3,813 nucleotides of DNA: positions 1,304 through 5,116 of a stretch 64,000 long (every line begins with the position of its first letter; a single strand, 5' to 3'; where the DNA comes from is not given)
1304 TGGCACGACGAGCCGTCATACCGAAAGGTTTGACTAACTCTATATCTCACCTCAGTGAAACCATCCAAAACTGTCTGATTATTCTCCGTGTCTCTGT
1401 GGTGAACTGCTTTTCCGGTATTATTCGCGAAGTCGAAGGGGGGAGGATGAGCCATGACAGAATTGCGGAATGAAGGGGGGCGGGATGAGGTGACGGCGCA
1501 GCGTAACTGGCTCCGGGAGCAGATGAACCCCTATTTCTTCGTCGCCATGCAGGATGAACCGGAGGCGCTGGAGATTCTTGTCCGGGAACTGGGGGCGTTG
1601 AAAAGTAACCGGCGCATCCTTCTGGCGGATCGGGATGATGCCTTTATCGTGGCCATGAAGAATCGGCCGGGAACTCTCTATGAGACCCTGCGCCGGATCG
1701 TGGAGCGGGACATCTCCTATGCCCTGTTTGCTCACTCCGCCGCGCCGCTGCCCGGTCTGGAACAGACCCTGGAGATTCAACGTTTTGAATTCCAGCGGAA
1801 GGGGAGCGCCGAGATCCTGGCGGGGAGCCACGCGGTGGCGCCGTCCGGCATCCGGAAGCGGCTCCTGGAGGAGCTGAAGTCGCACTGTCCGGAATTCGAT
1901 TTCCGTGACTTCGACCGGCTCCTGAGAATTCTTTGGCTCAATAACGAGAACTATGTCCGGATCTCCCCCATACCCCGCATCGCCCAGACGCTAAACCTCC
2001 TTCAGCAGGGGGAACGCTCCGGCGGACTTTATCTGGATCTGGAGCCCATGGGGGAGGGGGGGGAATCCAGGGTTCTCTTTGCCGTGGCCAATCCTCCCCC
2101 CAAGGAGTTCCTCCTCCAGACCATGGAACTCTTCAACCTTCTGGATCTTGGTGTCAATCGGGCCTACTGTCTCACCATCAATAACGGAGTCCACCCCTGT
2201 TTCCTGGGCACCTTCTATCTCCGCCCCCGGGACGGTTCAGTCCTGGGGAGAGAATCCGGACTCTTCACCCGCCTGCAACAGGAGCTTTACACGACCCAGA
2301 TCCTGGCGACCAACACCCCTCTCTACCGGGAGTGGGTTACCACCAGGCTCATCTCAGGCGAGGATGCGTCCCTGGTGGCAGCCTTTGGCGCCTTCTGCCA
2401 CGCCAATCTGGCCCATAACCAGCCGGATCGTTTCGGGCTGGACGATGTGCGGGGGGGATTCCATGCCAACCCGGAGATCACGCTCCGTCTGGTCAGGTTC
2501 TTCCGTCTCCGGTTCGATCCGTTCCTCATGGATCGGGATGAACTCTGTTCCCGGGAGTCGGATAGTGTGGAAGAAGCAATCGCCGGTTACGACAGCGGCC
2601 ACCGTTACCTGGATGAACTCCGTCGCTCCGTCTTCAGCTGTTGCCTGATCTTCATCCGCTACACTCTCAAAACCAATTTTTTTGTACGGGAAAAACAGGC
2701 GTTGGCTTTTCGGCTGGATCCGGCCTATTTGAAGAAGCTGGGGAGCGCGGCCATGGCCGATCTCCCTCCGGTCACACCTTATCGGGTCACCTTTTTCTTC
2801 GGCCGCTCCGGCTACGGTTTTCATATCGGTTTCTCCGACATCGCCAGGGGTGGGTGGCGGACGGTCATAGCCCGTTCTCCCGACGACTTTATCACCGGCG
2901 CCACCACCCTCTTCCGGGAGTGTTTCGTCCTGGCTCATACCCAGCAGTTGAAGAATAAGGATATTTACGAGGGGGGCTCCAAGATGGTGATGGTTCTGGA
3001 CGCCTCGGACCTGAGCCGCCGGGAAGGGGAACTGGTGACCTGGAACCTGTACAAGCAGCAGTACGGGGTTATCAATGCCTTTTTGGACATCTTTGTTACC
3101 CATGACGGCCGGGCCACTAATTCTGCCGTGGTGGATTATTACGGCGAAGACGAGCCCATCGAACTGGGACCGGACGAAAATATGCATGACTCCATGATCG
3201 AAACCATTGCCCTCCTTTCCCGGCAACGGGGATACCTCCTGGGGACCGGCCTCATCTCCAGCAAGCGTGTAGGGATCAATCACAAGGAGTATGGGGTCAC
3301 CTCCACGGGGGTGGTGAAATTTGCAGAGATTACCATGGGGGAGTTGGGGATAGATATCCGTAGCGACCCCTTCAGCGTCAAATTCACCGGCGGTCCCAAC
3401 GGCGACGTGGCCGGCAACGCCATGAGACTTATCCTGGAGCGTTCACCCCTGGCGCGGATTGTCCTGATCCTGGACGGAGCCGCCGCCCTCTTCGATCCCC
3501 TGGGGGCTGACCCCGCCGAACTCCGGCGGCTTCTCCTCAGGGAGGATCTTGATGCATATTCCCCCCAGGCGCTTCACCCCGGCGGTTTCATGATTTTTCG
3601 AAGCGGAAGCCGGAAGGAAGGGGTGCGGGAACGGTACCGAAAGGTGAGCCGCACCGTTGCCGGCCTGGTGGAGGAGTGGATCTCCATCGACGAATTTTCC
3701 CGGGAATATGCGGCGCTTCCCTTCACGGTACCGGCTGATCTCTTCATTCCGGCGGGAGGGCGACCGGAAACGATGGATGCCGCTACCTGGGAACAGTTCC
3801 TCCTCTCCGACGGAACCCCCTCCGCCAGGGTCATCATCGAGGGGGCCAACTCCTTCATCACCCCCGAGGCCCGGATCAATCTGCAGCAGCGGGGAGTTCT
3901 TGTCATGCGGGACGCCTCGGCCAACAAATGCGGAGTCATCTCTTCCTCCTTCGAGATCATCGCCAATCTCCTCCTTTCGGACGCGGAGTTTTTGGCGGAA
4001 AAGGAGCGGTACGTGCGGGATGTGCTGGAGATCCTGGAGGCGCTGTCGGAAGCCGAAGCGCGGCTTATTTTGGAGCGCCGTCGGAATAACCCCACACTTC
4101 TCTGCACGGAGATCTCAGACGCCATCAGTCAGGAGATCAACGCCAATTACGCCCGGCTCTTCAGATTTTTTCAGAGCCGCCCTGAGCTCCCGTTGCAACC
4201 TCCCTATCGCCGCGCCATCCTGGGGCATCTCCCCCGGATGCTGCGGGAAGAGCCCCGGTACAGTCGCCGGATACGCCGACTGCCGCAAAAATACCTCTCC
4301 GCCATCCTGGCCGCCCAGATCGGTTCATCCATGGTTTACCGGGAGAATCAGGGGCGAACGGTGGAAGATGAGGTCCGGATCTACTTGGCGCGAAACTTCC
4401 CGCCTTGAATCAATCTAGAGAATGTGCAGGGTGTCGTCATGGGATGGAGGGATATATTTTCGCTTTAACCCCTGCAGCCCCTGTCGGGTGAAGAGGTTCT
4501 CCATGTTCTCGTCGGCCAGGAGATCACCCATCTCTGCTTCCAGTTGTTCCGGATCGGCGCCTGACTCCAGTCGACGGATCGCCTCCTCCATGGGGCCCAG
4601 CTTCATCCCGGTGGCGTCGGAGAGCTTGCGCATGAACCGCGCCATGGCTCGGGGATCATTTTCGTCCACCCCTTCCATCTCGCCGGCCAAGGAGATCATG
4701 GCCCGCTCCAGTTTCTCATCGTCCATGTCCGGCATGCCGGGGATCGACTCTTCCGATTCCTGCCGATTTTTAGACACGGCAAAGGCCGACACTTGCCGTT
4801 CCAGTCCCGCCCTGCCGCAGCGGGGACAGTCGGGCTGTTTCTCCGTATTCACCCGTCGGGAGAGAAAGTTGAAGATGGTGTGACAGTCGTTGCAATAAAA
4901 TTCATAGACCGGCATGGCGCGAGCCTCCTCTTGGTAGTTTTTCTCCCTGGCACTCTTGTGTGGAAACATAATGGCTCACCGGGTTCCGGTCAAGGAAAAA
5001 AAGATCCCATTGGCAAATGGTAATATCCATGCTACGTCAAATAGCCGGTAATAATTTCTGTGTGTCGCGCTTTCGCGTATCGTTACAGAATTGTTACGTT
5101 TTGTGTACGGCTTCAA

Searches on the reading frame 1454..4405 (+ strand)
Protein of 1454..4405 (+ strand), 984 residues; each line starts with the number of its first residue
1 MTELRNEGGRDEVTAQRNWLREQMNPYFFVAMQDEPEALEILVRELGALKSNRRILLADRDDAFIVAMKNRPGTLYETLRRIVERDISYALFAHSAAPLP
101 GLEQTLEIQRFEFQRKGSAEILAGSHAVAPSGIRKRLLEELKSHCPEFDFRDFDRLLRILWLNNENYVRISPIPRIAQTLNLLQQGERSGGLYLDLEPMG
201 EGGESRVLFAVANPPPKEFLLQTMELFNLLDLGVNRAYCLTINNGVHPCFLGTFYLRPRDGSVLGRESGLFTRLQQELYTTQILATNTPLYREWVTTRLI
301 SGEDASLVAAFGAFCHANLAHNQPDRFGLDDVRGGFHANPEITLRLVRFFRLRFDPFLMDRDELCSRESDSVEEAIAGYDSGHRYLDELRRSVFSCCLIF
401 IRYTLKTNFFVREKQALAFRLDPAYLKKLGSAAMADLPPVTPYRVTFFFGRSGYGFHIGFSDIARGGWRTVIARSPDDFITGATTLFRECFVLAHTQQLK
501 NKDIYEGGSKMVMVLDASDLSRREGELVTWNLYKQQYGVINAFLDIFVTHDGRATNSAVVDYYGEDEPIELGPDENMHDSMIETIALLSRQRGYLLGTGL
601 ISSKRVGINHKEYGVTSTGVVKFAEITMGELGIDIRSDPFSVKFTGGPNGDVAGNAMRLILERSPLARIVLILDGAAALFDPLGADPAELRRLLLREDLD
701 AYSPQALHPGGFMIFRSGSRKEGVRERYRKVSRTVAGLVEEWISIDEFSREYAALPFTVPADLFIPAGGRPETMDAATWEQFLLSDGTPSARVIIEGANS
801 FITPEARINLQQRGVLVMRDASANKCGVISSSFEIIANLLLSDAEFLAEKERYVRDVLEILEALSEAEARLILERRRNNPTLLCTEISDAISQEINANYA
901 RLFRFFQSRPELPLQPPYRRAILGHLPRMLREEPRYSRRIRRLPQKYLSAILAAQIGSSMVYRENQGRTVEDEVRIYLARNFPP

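Call 17: search_protein_families(library=pfam, proteins=[window:1454-4405:+], max_evalue=0.01)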
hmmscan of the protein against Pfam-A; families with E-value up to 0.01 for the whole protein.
window:1454-4405:+ (984 aa): 2 families
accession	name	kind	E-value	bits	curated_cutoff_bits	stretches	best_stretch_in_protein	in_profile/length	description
PF05088.18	Bac_GDH_CD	-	1.4e-25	90.3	22.8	1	396-877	20-488/497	Bacterial NAD-glutamate dehydrogenase, catalytic domain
PF00208.27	ELFV_dehydrog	-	5.6e-24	85.6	23.4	1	607-858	2-207/241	Glutamate/Leucine/Phenylalanine/Valine dehydrogenase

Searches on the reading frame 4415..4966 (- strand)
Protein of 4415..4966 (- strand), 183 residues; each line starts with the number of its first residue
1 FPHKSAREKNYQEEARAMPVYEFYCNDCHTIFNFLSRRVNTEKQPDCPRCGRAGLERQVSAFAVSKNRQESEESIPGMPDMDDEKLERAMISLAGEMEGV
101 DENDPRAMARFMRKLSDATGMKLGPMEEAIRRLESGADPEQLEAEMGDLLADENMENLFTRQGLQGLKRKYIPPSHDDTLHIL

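Call 17: search_protein_families(library=pfam, proteins=[window:4415-4966:-], max_evalue=0.01)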
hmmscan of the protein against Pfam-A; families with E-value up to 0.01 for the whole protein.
window:4415-4966:- (183 aa): 2 families
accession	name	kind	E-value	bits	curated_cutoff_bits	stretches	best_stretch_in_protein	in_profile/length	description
PF09723.15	Zn_ribbon_8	-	4.7e-11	43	34.4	1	18-59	1-41/41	Zinc ribbon domain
PF06676.16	DUF1178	-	0.0032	18.3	31.6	1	41-95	29-75/147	Protein of unknown function (DUF1178)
